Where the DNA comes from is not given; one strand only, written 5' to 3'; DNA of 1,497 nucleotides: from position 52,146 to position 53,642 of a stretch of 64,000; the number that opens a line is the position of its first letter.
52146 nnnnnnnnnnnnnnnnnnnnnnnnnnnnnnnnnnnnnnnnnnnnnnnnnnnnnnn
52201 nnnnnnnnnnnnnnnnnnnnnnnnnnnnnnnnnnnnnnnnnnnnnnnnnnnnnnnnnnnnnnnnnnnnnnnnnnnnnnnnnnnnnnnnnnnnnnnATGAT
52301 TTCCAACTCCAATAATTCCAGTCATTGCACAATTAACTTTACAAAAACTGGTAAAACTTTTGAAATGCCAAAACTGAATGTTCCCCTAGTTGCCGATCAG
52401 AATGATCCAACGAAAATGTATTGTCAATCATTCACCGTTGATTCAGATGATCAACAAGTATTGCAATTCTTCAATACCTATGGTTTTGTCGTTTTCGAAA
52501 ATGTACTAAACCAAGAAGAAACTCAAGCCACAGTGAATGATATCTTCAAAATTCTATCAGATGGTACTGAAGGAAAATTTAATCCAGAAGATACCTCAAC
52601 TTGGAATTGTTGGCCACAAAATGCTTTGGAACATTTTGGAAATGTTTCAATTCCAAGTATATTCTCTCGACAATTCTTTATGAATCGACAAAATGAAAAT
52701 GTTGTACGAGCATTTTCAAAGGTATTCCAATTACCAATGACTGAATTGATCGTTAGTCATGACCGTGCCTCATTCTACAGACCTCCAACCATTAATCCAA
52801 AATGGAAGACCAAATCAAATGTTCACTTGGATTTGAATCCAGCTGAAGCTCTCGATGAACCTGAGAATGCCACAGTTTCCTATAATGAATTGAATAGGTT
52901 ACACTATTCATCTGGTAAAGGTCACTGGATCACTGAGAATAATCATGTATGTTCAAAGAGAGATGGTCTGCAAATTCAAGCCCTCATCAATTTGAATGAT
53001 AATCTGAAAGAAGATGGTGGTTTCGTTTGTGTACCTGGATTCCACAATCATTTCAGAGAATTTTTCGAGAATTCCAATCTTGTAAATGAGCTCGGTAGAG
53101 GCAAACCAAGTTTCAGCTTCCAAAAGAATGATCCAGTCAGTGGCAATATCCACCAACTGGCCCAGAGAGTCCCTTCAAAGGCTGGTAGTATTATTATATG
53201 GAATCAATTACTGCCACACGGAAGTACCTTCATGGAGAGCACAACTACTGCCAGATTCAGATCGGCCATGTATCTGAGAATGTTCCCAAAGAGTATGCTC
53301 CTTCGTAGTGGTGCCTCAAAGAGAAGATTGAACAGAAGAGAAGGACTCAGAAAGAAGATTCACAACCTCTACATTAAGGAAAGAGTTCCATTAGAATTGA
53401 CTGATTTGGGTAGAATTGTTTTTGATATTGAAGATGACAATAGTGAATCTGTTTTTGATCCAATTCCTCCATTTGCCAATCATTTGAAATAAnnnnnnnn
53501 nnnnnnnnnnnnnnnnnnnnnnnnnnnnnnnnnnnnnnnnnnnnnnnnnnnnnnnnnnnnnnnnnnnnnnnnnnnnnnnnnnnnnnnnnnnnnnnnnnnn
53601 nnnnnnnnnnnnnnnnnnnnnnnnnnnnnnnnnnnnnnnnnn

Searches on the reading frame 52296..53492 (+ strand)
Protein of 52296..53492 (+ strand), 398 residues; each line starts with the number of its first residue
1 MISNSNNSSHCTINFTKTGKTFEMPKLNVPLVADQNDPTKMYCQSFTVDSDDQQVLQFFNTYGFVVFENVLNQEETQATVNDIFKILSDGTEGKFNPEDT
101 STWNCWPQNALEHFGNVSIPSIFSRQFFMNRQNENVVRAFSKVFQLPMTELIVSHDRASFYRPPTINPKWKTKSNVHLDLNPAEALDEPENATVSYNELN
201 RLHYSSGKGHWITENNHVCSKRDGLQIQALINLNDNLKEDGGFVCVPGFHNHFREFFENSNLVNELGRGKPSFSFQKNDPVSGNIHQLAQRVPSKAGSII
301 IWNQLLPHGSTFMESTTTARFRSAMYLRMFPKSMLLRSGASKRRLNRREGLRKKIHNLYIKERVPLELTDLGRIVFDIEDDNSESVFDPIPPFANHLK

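Call 17: find_encoding_contigs(protein=window:52296-53492:+, flank=2000, max_places=3)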
Protein window:52296-53492:+ (398 aa): no gene with exactly this product is on record in the collection.

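Call 30: list_cluster_members(proteins=[P0024, window:52296-53489:+, window:53668-54876:-, window:40389-41705:+, window:44277-45260:+, window:32628-33356:+, window:28610-29239:-, window:13153-13797:-])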
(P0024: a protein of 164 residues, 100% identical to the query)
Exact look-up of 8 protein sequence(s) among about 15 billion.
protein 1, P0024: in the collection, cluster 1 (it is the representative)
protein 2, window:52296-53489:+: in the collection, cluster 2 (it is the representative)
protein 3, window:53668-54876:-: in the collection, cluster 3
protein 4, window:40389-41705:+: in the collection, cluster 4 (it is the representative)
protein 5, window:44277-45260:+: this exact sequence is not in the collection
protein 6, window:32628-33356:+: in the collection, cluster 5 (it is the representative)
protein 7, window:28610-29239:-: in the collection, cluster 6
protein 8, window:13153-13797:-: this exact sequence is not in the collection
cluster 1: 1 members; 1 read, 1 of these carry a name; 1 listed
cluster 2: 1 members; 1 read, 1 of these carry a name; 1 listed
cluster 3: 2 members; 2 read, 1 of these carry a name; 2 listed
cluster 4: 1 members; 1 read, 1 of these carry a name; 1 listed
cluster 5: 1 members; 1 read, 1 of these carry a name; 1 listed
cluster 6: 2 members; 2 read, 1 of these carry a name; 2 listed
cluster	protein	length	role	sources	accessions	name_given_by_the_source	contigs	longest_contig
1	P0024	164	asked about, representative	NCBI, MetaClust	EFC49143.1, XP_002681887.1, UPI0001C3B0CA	predicted protein, partial [Naegleria gruberi] | status=active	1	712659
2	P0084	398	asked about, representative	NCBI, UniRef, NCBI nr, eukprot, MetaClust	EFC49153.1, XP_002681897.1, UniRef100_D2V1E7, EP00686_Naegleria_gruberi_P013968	phytanoyl-CoA dioxygenase-like protein [Naegleria gruberi] | Phytanoyl-CoA dioxygenase-like protein n=1 Tax=Naegleria gruberi TaxID=5762 ... | XP_002681897.1 phytanoyl-CoA dioxygenase-like protein [Naegleria gruberi strain NEG-M]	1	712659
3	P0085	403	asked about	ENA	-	-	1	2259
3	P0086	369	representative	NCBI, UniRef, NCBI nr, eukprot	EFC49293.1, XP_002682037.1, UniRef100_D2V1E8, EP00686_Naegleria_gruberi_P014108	dihydrolipoamide succinyltransferase [Naegleria gruberi] | dihydrolipoyllysine-residue succinyltransferase n=1 Tax=Naegleria gruberi TaxID=5762 ... | XP_002682037.1 dihydrolipoamide succinyltransferase [Naegleria gruberi strain NEG-M]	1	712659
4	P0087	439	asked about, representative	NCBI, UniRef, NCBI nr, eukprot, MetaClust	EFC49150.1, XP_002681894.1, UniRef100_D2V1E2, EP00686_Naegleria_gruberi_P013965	predicted protein [Naegleria gruberi] | Predicted protein n=1 Tax=Naegleria gruberi TaxID=5762 RepID=D2V1E2_NAEGR | uncharacterized protein NAEGRDRAFT_62548 [Naegleria gruberi]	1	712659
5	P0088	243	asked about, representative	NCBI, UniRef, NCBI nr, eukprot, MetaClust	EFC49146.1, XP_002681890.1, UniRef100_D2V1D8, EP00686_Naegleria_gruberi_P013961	hypothetical protein NAEGRDRAFT_62544 [Naegleria gruberi] | Uncharacterized protein n=1 Tax=Naegleria gruberi TaxID=5762 RepID=D2V1D8_NAEGR | uncharacterized protein NAEGRDRAFT_62544 [Naegleria gruberi]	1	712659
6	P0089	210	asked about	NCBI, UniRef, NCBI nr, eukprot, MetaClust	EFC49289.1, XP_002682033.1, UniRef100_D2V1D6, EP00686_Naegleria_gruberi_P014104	BtuE domain-containing protein [Naegleria gruberi] | BtuE domain-containing protein n=1 Tax=Naegleria gruberi TaxID=5762 RepID=D2V1D6_NAEGR | XP_002682033.1 BtuE domain-containing protein [Naegleria gruberi strain NEG-M]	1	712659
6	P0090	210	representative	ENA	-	-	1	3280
